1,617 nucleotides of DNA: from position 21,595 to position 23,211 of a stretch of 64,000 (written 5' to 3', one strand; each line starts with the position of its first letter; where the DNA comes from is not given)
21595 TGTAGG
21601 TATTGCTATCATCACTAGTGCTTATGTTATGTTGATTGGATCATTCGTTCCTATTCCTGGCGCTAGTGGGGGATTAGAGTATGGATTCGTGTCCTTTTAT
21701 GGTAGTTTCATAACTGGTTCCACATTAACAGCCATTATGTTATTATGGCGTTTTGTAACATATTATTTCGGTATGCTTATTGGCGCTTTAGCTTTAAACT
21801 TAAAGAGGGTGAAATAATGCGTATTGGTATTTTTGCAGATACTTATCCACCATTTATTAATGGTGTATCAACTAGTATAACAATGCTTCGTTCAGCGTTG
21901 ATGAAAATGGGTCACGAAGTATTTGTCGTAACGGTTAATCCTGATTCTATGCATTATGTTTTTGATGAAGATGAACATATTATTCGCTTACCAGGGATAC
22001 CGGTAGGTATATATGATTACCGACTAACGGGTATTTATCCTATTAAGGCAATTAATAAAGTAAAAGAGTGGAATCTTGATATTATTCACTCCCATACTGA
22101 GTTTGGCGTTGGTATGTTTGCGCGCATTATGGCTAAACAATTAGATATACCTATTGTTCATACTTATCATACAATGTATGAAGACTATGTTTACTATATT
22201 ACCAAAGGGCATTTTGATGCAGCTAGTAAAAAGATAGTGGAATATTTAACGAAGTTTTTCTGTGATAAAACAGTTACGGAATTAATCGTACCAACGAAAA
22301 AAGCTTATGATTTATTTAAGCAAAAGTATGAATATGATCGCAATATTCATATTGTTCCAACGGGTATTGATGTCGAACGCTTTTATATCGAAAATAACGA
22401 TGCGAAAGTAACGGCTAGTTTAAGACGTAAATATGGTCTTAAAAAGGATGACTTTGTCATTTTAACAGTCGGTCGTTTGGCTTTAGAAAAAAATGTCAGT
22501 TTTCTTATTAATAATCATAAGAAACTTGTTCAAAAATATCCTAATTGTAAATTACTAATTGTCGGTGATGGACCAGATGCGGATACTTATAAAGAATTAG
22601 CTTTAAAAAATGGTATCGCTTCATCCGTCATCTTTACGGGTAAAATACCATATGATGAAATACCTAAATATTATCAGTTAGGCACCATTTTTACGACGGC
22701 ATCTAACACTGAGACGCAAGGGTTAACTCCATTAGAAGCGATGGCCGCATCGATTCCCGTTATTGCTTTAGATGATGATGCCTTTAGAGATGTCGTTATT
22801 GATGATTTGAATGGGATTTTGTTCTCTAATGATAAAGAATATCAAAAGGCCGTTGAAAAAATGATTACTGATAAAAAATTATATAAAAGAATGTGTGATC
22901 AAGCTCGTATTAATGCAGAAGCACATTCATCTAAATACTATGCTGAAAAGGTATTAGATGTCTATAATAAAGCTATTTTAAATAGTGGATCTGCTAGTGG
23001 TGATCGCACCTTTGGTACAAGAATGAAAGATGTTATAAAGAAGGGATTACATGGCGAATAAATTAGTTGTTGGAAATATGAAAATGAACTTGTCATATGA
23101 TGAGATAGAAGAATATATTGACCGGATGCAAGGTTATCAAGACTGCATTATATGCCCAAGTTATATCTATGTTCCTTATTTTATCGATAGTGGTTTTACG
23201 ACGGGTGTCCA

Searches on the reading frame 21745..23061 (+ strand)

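Call 83: search_protein_families(library=pfam, proteins=[window:21745-23061:+], max_evalue=0.00001)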
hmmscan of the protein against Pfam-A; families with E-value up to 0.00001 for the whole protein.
window:21745-23061:+ (438 aa): 5 families
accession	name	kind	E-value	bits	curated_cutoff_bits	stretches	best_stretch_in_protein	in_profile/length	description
PF00534.26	Glycos_transf_1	-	3.9e-39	134.4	26.4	1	226-388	5-170/172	Glycosyl transferases group 1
PF13439.12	Glyco_transf_4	-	1.7e-29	103.5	28.5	1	38-212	1-170/170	Glycosyltransferase Family 4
PF13692.12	Glyco_trans_1_4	-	5.4e-29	101.7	27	1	237-376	2-142/142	Glycosyl transferases group 1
PF13579.12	Glyco_trans_4_4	-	1.4e-14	55.2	29.7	1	39-207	1-158/158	Glycosyl transferase 4-like domain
PF13477.12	Glyco_trans_4_2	-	4.6e-06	27.3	23.4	1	50-143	18-108/139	Glycosyl transferase 4-like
